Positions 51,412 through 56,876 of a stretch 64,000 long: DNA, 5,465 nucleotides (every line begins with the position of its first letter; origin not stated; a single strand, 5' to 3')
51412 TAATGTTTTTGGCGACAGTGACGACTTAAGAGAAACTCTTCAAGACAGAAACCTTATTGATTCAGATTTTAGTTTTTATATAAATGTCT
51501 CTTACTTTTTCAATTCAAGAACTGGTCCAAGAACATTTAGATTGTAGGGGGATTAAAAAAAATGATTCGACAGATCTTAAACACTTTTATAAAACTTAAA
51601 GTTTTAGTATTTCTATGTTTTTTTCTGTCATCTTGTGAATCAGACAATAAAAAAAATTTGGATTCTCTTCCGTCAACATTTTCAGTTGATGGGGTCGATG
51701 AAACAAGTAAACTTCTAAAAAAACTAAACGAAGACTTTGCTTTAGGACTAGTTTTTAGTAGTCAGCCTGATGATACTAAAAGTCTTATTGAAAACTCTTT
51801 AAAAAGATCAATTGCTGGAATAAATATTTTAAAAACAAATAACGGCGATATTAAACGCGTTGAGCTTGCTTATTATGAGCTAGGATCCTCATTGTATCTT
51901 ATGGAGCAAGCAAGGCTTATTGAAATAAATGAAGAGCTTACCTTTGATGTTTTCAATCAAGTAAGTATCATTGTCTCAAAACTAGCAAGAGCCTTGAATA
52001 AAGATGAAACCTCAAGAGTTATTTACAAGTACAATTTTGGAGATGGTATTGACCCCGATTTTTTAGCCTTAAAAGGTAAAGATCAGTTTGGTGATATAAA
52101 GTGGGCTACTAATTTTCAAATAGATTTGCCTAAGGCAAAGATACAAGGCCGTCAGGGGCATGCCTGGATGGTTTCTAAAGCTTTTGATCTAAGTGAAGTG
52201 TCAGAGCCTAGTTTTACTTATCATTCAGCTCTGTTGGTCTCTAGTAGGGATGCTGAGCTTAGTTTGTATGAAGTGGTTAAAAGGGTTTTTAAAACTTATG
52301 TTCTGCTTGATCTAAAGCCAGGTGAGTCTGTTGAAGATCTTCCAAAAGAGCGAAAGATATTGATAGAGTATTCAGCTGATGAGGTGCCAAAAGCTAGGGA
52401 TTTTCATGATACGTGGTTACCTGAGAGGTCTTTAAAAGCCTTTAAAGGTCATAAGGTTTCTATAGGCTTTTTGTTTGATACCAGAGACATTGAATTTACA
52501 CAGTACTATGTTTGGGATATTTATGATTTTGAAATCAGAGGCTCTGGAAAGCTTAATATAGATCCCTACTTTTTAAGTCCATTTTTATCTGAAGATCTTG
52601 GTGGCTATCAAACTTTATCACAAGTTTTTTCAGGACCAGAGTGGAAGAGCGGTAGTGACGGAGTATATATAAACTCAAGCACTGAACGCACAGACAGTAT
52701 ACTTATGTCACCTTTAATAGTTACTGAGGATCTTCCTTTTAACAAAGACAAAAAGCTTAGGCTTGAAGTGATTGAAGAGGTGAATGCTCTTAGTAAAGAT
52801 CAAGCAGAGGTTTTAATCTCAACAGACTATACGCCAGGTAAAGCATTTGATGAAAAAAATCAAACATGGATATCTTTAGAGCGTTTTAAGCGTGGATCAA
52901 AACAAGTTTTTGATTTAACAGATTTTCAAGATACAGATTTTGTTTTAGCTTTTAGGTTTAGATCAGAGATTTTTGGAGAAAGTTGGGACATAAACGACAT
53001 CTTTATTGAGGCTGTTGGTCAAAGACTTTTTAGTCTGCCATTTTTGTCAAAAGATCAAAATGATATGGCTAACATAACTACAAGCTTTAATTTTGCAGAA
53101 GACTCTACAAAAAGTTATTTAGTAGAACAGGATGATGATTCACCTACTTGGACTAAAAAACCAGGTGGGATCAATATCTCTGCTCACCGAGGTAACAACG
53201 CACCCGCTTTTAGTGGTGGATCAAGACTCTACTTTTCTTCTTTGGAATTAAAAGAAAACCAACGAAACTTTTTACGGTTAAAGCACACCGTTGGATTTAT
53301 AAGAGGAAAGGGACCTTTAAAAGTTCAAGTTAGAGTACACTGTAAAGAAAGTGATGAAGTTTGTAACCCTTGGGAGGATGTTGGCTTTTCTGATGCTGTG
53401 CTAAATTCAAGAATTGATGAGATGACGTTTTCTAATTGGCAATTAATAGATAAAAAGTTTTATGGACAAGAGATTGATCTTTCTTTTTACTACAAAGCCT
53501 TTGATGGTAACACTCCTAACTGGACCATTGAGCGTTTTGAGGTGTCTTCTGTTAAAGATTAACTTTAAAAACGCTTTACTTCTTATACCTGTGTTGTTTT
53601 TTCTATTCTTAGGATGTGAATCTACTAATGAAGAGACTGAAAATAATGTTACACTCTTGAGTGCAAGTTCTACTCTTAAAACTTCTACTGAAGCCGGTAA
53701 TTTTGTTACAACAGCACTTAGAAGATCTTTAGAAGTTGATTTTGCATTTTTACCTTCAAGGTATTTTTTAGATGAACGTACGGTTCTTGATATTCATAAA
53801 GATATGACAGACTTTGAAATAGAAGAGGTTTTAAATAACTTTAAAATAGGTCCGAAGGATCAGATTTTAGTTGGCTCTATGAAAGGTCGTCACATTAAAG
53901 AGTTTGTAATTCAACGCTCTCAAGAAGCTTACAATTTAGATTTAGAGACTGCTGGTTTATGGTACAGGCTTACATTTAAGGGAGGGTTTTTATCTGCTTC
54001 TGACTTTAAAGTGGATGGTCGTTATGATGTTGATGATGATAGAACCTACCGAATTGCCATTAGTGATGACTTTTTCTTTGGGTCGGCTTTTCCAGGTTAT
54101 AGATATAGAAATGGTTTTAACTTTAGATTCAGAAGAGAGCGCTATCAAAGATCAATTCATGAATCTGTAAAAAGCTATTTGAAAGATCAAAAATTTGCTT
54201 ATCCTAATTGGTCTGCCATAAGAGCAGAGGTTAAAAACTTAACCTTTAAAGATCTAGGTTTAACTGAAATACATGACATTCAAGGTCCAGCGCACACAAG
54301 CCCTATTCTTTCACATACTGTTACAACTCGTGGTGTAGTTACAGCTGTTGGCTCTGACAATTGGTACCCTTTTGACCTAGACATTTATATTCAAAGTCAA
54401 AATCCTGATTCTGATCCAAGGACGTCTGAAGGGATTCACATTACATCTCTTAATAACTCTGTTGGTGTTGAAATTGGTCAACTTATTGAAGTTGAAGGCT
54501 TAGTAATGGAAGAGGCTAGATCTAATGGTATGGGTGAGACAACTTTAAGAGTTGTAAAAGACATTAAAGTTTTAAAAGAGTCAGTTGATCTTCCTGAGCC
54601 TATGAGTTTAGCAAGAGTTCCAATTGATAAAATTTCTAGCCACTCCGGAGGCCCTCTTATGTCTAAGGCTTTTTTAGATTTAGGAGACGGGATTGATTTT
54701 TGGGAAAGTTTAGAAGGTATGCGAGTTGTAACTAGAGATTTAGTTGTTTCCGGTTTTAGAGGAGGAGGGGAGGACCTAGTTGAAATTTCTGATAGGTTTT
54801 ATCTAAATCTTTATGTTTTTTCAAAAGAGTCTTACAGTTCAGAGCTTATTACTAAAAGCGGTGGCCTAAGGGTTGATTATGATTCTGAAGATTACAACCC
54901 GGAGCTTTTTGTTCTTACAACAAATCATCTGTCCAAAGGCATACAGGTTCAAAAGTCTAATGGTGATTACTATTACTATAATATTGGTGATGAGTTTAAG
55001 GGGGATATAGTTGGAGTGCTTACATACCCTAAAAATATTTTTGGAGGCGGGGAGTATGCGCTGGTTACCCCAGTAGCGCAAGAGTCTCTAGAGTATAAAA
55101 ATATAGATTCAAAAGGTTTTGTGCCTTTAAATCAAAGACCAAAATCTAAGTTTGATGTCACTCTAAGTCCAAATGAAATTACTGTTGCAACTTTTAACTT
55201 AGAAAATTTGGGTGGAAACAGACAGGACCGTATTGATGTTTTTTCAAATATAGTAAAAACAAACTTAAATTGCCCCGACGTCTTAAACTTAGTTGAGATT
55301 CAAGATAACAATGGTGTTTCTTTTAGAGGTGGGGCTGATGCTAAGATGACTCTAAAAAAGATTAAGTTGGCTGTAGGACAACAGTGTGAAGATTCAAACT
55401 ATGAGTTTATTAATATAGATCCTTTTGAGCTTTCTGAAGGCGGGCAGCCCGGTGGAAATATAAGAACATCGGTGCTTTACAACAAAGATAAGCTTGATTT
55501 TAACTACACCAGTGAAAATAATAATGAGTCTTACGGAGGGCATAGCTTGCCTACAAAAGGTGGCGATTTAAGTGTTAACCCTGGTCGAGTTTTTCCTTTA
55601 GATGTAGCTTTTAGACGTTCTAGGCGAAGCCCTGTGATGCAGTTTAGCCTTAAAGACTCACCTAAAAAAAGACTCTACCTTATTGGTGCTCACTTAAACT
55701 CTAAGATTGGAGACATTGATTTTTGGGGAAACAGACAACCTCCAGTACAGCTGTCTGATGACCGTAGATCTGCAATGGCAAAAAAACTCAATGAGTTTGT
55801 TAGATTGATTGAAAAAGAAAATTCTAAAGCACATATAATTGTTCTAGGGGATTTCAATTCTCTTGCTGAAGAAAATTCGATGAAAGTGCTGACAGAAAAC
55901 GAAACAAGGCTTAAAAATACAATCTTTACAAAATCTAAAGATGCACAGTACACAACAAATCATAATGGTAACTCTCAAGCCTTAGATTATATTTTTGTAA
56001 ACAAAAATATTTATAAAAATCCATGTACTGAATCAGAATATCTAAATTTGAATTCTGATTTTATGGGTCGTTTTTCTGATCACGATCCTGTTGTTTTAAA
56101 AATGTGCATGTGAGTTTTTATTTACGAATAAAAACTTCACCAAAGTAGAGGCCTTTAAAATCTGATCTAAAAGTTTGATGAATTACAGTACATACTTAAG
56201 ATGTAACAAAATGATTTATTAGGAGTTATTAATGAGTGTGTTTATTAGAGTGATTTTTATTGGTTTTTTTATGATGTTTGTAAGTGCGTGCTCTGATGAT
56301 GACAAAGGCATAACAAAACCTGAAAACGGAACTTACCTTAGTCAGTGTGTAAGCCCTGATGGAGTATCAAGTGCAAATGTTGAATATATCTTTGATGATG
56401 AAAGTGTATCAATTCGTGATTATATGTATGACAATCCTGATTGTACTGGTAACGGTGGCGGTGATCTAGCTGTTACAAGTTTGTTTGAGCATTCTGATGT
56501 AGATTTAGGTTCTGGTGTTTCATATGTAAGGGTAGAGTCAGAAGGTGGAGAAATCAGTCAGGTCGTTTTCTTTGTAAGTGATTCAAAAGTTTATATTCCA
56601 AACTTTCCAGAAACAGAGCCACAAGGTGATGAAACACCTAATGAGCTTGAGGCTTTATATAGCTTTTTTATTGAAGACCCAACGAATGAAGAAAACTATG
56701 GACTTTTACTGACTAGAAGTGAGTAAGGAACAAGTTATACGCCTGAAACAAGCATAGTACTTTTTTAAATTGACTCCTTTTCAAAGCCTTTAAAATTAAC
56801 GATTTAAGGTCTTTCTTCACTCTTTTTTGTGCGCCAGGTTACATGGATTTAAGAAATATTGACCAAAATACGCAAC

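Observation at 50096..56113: Candidate surface nucleic-acid capture and degradation system: OM barrel, binding lipoprotein and nuclease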

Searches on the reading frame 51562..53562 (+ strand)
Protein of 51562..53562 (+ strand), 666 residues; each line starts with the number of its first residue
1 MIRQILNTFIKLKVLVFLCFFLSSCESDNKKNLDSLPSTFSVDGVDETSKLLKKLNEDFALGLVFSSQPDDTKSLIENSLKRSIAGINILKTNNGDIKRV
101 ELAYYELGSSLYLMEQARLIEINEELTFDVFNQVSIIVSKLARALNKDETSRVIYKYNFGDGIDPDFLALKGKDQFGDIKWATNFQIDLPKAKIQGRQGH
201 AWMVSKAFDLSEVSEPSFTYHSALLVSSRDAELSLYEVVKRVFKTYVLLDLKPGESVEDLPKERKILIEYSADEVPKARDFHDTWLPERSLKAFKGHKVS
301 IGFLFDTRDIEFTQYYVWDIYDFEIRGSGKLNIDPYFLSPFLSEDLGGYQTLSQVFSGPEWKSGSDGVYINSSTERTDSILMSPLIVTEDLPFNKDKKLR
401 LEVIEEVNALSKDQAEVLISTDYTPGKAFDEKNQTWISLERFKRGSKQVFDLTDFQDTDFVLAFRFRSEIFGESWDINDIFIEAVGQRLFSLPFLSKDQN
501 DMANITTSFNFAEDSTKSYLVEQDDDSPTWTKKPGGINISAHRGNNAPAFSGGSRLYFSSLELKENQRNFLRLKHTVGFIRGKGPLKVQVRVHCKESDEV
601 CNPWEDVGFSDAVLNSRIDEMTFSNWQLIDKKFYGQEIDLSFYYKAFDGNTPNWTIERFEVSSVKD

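Call 4: search_protein_families(library=pfam, proteins=[window:51562-53562:+], max_evalue=0.1)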
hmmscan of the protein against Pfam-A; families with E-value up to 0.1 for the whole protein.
window:51562-53562:+ (666 aa): 1 family
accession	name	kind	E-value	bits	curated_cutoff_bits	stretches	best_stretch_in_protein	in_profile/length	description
PF20113.4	DUF6503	-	0.059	13.3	22.9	0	14-73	4-60/255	Family of unknown function (DUF6503)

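Call 5: search_protein_families(library=ncbifam, proteins=[window:51562-53562:+], max_evalue=0.1)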
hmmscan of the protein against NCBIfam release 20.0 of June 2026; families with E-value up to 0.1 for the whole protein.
window:51562-53562:+ (666 aa): 1 family
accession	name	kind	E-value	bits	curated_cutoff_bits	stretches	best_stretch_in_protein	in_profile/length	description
NF038128.1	choice_anch_J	domain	0.014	15.6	30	0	362-480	40-160/162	choice-of-anchor J domain-containing protein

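Call 16: find_homologous_proteins(query=window:51562-53562:+)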
Query window:51562-53562:+ (666 aa): 9 proteins with E <= 0.001 among 8000 candidates.
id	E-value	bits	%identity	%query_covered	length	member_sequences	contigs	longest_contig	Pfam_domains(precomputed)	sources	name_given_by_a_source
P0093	0.0e+0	1486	99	100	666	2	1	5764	-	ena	-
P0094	0.0e+0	1319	86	100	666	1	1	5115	-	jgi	-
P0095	5.2e-263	893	58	98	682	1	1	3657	-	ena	-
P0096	1.1e-252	859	55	100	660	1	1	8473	-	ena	-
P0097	1.4e-203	696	49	99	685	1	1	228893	-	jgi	-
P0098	2.3e-181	623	45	100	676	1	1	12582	-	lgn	-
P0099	1.1e-152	528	41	97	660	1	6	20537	-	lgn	-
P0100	8.4e-152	525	41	96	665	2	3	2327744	-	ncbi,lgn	-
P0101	6.2e-132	460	39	96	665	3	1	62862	-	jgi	jgi:hypothetical protein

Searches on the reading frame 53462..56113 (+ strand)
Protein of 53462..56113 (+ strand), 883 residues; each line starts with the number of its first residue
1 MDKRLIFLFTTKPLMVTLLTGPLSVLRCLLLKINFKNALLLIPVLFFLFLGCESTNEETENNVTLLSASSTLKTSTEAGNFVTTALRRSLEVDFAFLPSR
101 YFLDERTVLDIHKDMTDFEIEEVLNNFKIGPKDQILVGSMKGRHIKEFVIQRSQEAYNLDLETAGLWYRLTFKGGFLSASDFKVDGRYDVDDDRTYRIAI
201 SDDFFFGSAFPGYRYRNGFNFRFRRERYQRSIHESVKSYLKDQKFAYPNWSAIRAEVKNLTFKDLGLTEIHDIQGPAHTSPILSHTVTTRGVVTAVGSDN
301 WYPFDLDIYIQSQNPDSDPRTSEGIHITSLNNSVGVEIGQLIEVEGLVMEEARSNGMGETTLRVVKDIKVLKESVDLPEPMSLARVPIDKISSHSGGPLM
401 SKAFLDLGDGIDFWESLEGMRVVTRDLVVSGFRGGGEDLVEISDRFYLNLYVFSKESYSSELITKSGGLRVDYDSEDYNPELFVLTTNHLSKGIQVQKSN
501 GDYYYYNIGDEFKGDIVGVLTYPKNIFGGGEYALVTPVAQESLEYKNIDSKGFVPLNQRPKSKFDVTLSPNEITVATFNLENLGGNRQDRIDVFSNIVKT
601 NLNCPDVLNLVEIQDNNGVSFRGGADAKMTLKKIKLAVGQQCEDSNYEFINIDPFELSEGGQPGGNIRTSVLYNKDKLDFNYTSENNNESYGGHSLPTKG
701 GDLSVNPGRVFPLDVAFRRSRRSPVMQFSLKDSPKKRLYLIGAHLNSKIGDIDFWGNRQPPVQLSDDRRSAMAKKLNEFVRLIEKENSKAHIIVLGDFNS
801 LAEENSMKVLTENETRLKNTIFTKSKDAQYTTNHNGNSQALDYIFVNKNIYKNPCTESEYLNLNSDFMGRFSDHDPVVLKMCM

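Call 4: search_protein_families(library=pfam, proteins=[window:53462-56113:+], max_evalue=0.1)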
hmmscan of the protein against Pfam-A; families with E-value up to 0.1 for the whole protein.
window:53462-56113:+ (883 aa): 5 families
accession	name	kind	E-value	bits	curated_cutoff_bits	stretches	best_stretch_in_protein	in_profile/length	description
PF03372.29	Exo_endo_phos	-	3.4e-07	30.7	24.5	1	576-874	1-225/225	Endonuclease/Exonuclease/phosphatase family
PF19580.5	Exo_endo_phos_3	-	9.7e-06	25.3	27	1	752-862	148-264/311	Endonuclease/Exonuclease/phosphatase family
PF02872.23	5_nucleotid_C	-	1.1e-05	26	23.6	1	71-202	17-144/158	5'-nucleotidase, C-terminal domain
PF14529.12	Exo_endo_phos_2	-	7.5e-05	23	27.4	1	771-866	13-112/117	Endonuclease-reverse transcriptase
PF22669.2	Exo_endo_phos2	-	0.096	12.6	27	0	803-879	212-287/288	Endonuclease/Exonuclease/phosphatase family 2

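Call 5: search_protein_families(library=ncbifam, proteins=[window:53462-56113:+], max_evalue=0.1)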
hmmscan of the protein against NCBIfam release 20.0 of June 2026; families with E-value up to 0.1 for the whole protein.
window:53462-56113:+ (883 aa): 4 families
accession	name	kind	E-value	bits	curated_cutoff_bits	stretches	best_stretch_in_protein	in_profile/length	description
NF033681.1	ExeM_NucH_DNase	subfamily_domain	3.7e-33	115.2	300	1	290-866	2-509/546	ExeM/NucH family extracellular endonuclease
NF033680.1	exonuc_ExeM-GG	exception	4.9e-08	31.5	1300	1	254-352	185-287/884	extracellular exonuclease ExeM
NF003842.0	PRK05421.1-4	equivalog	0.0017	17.8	144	1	773-882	162-256/259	endonuclease/exonuclease/phosphatase family protein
TIGR00633.1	xth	equivalog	0.0031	17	99.05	0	750-831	100-180/255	exodeoxyribonuclease III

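Call 40: search_solved_structures(query=window:53537-56113:+, max_evalue=0.01, show_alignments=2)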
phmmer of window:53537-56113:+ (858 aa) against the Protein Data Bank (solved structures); distinct sequences matched with E-value up to 0.01: 2.
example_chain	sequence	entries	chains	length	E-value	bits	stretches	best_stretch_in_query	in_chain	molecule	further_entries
9sf9_A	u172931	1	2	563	1.3e-52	182.2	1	244-856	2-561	Endonuclease/exonuclease/phosphatase domain-containing protein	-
9sf8_A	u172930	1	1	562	1.9e-52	181.7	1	244-855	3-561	Endonuclease/exonuclease/phosphatase domain-containing protein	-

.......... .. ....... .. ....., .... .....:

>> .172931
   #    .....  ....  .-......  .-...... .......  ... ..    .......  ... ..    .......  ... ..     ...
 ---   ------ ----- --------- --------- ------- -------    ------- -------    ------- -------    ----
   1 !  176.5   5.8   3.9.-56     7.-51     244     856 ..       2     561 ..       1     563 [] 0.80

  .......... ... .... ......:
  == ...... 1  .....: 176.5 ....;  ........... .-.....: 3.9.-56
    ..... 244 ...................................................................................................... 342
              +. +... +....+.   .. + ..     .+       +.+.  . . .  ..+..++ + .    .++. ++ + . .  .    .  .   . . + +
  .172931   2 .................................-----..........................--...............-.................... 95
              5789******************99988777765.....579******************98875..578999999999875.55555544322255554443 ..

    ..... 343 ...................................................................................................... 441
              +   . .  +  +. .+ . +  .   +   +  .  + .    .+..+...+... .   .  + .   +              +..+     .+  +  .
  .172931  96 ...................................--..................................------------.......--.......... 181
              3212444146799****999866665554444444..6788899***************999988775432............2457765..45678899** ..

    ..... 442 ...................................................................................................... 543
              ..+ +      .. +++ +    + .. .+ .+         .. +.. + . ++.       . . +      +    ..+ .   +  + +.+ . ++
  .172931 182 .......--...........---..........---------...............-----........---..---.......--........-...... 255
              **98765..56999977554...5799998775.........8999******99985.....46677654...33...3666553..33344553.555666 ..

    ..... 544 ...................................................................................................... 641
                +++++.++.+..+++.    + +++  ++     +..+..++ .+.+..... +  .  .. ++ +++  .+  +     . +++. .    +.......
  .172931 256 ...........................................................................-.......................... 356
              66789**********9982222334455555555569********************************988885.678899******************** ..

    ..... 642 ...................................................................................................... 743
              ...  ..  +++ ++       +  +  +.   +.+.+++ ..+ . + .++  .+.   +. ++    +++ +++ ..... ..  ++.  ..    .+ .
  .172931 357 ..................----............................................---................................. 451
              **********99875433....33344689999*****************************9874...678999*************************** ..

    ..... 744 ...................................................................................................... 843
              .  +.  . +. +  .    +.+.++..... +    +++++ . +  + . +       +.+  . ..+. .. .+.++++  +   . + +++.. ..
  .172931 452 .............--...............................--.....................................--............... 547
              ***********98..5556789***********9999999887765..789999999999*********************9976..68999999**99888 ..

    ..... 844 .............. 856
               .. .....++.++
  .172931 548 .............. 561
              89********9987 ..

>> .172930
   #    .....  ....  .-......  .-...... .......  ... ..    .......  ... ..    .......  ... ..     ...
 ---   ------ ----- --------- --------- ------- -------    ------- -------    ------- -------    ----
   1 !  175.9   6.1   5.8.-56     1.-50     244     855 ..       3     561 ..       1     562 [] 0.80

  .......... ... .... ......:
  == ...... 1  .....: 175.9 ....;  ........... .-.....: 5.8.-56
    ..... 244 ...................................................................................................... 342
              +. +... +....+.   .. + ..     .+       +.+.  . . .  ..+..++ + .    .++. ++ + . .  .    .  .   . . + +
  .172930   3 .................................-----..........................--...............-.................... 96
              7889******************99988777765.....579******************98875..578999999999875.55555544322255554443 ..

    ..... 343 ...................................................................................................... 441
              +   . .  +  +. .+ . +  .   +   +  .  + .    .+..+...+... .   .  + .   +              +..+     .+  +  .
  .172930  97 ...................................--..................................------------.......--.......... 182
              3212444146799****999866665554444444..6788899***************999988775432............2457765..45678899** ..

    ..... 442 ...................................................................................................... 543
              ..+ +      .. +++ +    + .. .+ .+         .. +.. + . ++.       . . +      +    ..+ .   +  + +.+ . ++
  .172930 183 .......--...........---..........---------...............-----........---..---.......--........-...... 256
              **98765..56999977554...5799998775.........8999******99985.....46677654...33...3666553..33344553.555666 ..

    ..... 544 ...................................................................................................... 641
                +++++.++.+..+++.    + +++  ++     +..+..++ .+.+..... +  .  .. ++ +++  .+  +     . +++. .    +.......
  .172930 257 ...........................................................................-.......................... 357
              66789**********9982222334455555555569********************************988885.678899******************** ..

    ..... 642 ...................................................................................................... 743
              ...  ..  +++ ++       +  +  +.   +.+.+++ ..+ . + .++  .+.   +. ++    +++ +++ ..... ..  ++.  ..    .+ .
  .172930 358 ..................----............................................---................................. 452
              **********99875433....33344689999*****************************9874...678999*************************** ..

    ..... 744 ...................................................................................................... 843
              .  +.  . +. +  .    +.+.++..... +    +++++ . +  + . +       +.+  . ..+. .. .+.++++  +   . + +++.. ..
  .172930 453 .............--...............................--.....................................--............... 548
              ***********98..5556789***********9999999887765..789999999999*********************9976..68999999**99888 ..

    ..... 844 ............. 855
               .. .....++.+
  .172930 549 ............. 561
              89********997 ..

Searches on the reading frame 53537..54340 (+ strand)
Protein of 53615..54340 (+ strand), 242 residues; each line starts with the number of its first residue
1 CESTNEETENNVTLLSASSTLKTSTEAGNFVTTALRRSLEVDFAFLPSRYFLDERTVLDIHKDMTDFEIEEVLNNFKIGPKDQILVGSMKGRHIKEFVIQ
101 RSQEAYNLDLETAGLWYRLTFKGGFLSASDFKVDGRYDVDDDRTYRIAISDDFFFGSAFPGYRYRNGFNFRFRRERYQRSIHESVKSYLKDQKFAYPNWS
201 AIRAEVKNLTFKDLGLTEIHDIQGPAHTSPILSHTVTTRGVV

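Call 89: search_solved_structures(query=window:53615-54340:+, max_evalue=1, show_alignments=2)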
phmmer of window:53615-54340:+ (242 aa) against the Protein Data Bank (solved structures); distinct sequences matched with E-value up to 1: 0.

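Call 91: search_solved_structures(query=A3, max_evalue=1, show_alignments=1)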
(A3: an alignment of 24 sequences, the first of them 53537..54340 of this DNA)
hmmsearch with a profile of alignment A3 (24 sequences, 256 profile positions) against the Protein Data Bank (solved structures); distinct sequences matched with E-value up to 1: 3.
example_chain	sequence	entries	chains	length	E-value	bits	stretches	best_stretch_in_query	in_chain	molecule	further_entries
8c7s_A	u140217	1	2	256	0.69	12.3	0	64-174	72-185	Global transcriptional regulator CodY (Fragment)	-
8c7o_A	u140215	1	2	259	0.7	12.3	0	64-174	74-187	Global transcriptional regulator CodY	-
5ey0_B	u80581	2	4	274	0.8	12.1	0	64-174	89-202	GTP-sensing transcriptional pleiotropic repressor CodY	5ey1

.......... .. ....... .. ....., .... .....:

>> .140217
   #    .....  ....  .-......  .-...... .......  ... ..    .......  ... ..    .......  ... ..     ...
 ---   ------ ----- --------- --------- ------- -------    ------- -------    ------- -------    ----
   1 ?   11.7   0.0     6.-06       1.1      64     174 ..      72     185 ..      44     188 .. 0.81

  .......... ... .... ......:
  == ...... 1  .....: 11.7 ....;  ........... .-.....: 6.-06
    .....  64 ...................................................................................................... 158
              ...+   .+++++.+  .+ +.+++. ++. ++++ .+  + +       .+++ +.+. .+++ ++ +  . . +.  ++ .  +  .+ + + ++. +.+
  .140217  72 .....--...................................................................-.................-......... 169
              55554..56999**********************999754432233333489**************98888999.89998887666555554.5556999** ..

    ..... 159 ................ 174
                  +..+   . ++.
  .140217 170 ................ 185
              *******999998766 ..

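Call 92: search_protein_families(library=pfam, alignment_id=A3, max_evalue=0.01)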
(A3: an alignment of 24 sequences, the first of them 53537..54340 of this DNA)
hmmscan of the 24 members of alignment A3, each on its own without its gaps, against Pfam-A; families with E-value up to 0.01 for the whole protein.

A. member 1, window:53537-54340:+ (268 aa): 1 family
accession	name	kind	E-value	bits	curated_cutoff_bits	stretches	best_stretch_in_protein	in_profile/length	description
PF02872.23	5_nucleotid_C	-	1.7e-06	28.7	23.6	1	45-177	16-144/158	5'-nucleotidase, C-terminal domain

B. families by the number of members that match (of 24 scanned): 1 family
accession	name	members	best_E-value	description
PF02872.23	5_nucleotid_C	24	6.2e-10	5'-nucleotidase, C-terminal domain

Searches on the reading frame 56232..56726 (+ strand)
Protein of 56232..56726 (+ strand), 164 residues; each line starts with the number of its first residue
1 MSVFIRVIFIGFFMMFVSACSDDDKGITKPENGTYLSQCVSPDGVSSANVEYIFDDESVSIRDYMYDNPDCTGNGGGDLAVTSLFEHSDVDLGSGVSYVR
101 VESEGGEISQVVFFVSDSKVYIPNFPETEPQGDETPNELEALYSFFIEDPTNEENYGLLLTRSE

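Call 4: search_protein_families(library=pfam, proteins=[window:56232-56726:+], max_evalue=0.1)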
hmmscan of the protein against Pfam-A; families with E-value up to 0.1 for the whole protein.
window:56232-56726:+ (164 aa): 1 family
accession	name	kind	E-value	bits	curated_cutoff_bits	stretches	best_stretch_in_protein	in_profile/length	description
PF25184.1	YxzE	-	0.072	14.5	40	0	1-78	1-58/65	YxzE-like putative bacteriocin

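Call 5: search_protein_families(library=ncbifam, proteins=[window:56232-56726:+], max_evalue=0.1)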
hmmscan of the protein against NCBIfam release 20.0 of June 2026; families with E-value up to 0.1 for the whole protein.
window:56232-56726:+ (164 aa): 0 families
